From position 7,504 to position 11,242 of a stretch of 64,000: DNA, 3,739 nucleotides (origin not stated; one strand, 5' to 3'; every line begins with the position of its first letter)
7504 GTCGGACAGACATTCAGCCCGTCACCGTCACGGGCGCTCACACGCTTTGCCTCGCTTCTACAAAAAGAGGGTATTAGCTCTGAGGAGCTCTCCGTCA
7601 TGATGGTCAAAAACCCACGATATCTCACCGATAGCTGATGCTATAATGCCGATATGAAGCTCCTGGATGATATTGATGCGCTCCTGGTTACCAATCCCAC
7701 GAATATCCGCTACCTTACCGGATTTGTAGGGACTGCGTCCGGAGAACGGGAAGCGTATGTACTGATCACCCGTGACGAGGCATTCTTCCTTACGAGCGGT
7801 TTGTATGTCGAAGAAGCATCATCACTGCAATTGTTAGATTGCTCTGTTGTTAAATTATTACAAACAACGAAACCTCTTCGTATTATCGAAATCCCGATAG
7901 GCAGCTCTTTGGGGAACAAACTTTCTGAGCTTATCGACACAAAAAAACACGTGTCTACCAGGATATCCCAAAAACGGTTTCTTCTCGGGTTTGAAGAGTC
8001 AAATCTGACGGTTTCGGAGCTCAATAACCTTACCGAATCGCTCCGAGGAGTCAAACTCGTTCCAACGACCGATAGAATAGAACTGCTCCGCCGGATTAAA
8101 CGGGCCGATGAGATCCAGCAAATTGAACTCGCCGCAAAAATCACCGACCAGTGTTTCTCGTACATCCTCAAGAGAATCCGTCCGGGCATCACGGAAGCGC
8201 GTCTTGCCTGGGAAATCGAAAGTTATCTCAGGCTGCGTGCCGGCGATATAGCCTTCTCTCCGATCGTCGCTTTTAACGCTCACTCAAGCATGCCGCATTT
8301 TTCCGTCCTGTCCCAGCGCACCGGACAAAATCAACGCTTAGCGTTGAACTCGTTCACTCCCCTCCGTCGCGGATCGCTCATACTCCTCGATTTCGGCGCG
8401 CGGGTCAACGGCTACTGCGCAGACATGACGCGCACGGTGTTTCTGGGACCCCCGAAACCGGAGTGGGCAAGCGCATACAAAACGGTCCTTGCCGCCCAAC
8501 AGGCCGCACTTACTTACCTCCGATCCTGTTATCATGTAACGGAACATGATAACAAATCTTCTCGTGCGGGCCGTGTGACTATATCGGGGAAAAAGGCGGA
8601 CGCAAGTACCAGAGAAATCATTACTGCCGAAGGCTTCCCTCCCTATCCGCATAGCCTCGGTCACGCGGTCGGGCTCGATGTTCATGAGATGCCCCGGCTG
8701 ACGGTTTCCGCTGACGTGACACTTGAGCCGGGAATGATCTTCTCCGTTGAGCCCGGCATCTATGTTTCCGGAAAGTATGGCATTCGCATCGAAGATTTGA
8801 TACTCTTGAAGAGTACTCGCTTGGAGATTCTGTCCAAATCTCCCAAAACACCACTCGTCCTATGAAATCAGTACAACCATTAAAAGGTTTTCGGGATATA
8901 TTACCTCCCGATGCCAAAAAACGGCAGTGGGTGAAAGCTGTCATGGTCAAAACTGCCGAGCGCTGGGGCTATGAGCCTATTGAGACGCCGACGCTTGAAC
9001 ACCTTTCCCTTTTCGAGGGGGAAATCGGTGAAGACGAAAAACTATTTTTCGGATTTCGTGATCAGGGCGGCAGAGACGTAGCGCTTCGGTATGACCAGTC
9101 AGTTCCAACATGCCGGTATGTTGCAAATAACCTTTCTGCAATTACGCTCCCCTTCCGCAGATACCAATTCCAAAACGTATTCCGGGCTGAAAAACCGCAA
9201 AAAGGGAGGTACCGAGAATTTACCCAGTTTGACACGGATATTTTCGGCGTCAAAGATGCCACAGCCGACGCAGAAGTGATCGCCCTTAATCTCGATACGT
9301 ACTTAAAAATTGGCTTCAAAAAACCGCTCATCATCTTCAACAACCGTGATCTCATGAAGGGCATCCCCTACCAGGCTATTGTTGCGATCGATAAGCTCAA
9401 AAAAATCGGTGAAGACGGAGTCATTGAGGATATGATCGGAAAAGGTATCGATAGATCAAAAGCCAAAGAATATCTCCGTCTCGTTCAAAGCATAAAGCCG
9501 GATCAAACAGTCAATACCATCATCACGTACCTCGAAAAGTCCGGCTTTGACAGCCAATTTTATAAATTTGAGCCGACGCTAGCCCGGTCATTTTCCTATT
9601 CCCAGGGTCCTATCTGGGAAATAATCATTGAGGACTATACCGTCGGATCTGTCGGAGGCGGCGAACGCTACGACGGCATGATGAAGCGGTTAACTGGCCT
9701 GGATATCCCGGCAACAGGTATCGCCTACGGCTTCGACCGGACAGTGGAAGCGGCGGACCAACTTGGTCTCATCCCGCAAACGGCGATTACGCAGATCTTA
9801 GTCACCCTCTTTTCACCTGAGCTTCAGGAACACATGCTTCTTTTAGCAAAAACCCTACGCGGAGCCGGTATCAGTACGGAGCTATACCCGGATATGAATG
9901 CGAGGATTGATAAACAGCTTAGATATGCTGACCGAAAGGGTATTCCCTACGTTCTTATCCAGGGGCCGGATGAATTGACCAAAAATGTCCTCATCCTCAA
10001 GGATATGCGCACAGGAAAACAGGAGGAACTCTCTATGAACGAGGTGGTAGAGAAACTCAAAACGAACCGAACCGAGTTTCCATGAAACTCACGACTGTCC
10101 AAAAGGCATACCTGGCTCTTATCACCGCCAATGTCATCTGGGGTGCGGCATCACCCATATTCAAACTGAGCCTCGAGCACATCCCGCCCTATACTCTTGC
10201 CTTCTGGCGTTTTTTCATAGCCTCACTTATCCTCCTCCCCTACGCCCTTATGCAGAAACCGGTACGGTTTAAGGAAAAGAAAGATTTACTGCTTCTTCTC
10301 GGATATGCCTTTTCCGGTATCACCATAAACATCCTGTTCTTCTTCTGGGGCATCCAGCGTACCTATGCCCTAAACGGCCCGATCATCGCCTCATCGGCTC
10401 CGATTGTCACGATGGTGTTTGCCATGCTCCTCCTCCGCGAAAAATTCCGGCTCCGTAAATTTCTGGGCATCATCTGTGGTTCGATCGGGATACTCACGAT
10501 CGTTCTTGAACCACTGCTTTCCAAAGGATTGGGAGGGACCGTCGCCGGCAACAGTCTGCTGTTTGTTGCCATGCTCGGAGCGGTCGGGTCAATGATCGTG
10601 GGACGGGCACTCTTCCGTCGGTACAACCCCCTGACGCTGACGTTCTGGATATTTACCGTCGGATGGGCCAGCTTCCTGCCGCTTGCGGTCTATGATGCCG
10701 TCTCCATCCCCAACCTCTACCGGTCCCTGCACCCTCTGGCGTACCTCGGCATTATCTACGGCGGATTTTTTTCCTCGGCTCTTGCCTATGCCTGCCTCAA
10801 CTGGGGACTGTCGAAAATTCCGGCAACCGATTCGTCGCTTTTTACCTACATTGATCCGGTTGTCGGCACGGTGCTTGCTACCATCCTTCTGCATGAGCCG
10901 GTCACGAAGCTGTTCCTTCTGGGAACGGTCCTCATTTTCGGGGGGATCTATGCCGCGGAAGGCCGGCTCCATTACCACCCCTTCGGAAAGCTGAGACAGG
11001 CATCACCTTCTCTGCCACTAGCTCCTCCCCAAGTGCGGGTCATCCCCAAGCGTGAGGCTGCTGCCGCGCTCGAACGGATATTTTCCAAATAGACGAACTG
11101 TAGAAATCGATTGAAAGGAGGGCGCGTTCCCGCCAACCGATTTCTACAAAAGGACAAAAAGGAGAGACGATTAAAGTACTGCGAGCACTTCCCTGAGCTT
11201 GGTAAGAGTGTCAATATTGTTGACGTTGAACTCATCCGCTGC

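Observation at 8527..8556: Hairpin palindrome inserted in-frame inside the M24 aminopeptidase gene, with a covarying second copy elsewhere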

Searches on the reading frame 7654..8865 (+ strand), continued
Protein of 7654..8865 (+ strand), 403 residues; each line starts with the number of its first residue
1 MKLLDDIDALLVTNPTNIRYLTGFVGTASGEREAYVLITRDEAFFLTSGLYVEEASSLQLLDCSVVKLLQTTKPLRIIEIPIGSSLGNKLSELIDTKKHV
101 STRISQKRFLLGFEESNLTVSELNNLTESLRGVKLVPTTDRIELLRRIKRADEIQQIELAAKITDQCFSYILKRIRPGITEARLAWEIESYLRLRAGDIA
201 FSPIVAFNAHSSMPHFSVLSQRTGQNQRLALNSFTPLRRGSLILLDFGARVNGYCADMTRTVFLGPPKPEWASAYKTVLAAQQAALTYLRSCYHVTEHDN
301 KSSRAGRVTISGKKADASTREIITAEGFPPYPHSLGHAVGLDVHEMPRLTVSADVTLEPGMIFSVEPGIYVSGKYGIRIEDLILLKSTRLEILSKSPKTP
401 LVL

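Call 51: find_encoding_contigs(protein=P0031, flank=10000, max_places=1)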
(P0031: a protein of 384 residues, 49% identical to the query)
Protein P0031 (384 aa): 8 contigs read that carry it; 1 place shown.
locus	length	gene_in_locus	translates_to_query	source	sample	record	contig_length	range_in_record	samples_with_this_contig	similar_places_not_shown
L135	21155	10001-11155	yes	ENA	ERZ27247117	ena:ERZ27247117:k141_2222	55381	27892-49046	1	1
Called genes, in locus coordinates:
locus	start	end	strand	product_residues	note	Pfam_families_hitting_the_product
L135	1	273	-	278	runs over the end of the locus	PF01790:LGT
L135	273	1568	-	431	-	PF05977:MFS_3, PF07690:MFS_1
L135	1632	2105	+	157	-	-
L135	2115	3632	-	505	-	PF02789:Peptidase_M17_N, PF00883:Peptidase_M17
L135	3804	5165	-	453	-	PF00772:DnaB, PF03796:DnaB_C, PF13481:AAA_25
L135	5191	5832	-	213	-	PF13483:Lactamase_B_3, PF12706:Lactamase_B_2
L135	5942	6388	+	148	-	-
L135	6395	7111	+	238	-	-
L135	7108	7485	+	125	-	PF01371:Trp_repressor, PF13384:HTH_23 (weak)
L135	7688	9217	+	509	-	PF00221:Lyase_aromatic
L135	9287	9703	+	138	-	-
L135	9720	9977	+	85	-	-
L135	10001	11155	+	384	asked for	PF01321:Creatinase_N, PF00557:Peptidase_M24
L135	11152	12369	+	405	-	PF13393:tRNA-synt_His, PF00587:tRNA-synt_2b, PF03129:HGTP_anticodon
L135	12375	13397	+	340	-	PF00892:EamA, PF03151:TPT (faint), PF10639:TMEM234 (faint), PF00892:EamA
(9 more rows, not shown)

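Call 86: predict_structure(alignment_id=A2)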
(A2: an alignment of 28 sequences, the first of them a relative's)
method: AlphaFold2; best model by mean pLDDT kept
length: 403 residues; sequences in the alignment: 28
mean_pLDDT: 85.0   pTM: 0.84
mean pLDDT of the five models: 85.0, 82.3, 82.3, 82.2, 79.1
residues with pLDDT >= 90: 226; 70-90: 108; 50-70: 44; < 50: 25
segments of 3 or more residues with pLDDT < 50: 219-223, 228-232, 295-307
pLDDT, mean of each block of 10 residues (from residue 1): 87 92 81 92 94 90 92 95 91 82 66 90 94 92 88 93 97 96 93 90 91 65 48 75 95 90 97 96 91 55 50 83 91 70 64 74 91 92 89 92 94
secondary structure, 60 per line:
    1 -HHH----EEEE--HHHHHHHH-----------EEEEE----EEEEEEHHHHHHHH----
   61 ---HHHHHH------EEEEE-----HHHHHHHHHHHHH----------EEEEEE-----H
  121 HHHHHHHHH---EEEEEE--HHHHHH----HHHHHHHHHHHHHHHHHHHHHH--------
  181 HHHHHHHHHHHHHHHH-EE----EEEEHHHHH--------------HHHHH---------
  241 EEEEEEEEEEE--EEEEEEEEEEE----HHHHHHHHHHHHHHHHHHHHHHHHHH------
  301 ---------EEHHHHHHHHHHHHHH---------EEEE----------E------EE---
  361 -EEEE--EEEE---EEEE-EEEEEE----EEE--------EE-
elements in order: E9-12 H15-22 E34-38 E43-48 H49-56 H64-69 E76-80 H86-98 E109-114 H120-129 E133-138 H141-146 H151-172 H181-196 E204-207 H208-212 H227-231 E241-251 E254-264 H269-294 H312-325 E335-338 E362-365 E368-371 E375-378 E380-385 E390-392
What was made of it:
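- Checked: The AlphaFold2 model has pLDDT below 50 at residues 295-307, just after helix 269-294 (call 86), which fits a tolerant surface loop.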

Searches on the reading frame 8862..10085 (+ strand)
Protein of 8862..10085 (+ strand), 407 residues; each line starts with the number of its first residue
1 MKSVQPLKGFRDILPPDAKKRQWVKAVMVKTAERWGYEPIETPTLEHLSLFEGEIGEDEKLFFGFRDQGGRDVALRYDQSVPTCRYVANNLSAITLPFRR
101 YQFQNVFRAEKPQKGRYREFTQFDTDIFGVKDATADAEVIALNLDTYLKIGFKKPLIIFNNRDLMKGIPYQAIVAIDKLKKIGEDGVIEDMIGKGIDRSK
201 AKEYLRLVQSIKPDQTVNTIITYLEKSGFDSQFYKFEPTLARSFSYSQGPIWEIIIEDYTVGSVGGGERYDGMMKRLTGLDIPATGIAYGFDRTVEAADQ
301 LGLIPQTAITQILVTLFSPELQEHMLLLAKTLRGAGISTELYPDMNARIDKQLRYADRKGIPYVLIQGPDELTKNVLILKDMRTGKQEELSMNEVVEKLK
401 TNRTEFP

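Call 52: search_protein_families(library=pfam, proteins=[window:8862-10085:+], max_evalue=0.01)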
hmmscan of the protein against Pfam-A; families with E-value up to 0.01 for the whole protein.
window:8862-10085:+ (407 aa): 4 families
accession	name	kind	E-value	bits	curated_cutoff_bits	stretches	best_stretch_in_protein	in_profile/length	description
PF13393.11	tRNA-synt_His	-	2.6e-34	119.3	25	2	9-169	1-160/308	Histidyl-tRNA synthetase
PF03129.25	HGTP_anticodon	-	3.4e-18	66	21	1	311-401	1-93/94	Anticodon binding domain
PF00587.30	tRNA-synt_2b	-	2.3e-09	38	29.3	1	65-165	3-110/179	tRNA synthetase class II core domain (G, H, P, S and T)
PF00152.25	tRNA-synt_2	-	0.0026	17.3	25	0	99-127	93-121/308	tRNA synthetases class II (D, K and N)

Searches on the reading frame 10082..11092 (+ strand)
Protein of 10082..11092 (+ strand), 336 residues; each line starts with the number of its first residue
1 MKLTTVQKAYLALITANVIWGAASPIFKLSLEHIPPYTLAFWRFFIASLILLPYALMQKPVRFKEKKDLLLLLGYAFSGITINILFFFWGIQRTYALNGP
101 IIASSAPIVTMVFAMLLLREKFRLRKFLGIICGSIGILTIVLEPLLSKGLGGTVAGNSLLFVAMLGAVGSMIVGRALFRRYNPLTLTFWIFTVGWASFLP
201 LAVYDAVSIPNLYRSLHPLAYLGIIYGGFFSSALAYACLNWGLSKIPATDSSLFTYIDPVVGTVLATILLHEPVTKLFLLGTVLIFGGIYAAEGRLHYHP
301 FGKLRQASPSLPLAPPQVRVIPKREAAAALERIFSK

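Call 52: search_protein_families(library=pfam, proteins=[window:10082-11092:+], max_evalue=0.01)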
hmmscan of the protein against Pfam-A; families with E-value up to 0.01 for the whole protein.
window:10082-11092:+ (336 aa): 2 families
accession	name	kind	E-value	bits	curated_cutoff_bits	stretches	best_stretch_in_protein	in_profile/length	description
PF00892.27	EamA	-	9.5e-51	172.1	28.2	2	8-141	2-134/135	EamA-like transporter family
PF08449.17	UAA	-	0.0096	15.5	26.2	0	101-291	99-306/311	UAA transporter family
